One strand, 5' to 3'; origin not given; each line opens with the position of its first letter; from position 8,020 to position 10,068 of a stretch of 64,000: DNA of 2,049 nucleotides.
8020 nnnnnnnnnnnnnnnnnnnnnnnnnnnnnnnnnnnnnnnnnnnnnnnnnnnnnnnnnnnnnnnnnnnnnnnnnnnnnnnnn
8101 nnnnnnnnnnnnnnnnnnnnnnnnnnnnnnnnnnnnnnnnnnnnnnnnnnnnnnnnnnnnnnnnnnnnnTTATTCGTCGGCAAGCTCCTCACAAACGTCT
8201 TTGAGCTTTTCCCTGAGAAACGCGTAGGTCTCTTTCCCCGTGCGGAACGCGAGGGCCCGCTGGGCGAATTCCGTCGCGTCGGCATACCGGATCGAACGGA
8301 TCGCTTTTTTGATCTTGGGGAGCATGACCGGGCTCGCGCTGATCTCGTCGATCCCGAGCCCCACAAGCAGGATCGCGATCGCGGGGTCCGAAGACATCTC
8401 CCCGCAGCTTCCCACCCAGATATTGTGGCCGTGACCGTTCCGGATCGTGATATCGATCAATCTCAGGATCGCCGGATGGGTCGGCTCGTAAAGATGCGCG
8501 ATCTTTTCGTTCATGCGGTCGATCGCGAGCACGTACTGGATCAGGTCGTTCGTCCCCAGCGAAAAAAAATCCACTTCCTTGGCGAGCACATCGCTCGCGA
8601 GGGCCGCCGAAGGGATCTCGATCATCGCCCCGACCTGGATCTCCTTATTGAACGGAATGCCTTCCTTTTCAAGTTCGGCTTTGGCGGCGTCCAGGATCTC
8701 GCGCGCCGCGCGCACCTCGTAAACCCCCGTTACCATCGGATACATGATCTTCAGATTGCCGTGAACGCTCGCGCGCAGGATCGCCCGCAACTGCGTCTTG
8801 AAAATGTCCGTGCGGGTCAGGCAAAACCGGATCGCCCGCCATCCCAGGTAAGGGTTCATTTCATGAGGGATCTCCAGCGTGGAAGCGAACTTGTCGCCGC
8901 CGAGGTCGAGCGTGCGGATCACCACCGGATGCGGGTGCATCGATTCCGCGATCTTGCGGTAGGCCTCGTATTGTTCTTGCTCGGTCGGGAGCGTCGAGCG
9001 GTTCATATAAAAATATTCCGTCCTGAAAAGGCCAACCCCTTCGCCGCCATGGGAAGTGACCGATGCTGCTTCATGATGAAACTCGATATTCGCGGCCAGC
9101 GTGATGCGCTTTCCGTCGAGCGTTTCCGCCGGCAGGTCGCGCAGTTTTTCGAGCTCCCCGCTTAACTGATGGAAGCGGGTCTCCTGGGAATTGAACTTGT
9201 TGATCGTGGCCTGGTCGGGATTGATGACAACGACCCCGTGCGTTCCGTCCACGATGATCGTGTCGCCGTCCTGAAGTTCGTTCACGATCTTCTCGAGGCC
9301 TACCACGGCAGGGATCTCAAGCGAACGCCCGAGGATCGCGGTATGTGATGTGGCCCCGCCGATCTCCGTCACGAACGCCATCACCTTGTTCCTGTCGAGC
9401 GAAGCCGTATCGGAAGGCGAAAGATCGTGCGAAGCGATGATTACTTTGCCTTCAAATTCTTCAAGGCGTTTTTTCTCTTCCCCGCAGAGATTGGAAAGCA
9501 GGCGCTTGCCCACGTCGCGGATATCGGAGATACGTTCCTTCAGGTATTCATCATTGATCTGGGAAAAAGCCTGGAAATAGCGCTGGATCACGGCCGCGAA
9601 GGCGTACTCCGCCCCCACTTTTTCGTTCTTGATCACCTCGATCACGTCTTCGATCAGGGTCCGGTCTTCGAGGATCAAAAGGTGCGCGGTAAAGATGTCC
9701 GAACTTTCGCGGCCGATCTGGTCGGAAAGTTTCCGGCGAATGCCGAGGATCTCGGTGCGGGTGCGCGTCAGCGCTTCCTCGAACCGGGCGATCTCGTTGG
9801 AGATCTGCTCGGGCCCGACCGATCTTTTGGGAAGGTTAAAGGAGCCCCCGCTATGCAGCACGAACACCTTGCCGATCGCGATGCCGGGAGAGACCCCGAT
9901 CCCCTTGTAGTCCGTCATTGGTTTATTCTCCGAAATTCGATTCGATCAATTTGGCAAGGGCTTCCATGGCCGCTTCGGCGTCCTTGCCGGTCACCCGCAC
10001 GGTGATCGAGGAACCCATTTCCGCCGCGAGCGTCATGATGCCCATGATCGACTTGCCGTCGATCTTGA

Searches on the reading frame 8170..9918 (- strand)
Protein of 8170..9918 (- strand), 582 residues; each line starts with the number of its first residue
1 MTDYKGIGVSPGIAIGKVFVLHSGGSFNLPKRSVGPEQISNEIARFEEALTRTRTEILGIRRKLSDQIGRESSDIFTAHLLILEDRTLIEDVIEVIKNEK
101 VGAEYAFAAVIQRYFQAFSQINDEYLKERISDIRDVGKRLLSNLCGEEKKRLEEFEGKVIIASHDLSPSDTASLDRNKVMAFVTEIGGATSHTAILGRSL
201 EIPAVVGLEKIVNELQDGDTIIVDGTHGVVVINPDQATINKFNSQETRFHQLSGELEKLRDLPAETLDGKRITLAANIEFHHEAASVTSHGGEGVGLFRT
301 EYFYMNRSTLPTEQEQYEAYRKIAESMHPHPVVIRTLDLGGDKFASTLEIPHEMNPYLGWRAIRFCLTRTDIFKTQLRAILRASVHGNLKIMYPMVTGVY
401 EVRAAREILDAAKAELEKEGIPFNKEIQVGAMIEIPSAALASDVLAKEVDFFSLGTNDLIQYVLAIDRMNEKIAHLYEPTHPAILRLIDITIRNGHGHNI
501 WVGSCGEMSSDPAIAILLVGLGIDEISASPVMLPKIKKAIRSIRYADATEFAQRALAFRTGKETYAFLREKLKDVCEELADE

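Call 13: search_protein_families(library=ncbifam, proteins=[window:8170-9918:-], max_evalue=1e-10)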
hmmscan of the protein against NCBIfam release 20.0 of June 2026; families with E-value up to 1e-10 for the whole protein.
window:8170-9918:- (582 aa): 9 families
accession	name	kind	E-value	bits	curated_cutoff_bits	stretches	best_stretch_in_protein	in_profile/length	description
TIGR01417.1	PTS_I_fam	equivalog_domain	2.9e-200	666.5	341.7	1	5-568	2-564/565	phosphoenolpyruvate--protein phosphotransferase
NF008382.0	PRK11177.1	equivalog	4.3e-193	643.1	824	1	6-570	4-567/575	phosphoenolpyruvate-protein phosphotransferase PtsI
NF008283.0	PRK11061.1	equivalog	1.3e-125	420.5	583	1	4-566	171-729/748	phosphoenolpyruvate--protein phosphotransferase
NF005057.0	PRK06464.1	equivalog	1.8e-65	221.5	598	2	318-544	559-789/798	phosphoenolpyruvate synthase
TIGR01418.1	PEP_synth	equivalog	1.5e-62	212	739.75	2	317-543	552-782/784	pyruvate, water dikinase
TIGR01828.1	pyru_phos_dikin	equivalog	9.9e-42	142.9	843.45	2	340-535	639-855/865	pyruvate, phosphate dikinase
NF008478.1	PRK11377.1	equivalog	7.8e-35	120.8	520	1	34-231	276-471/473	dihydroxyacetone kinase phosphoryl donor subunit DhaM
NF006153.0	PRK08296.1-5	subfamily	6.6e-12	44.6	578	1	159-232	534-605/608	hypothetical protein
NF004531.0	PRK05878.1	equivalog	1.1e-11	44.1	456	1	154-231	380-455/534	pyruvate, phosphate dikinase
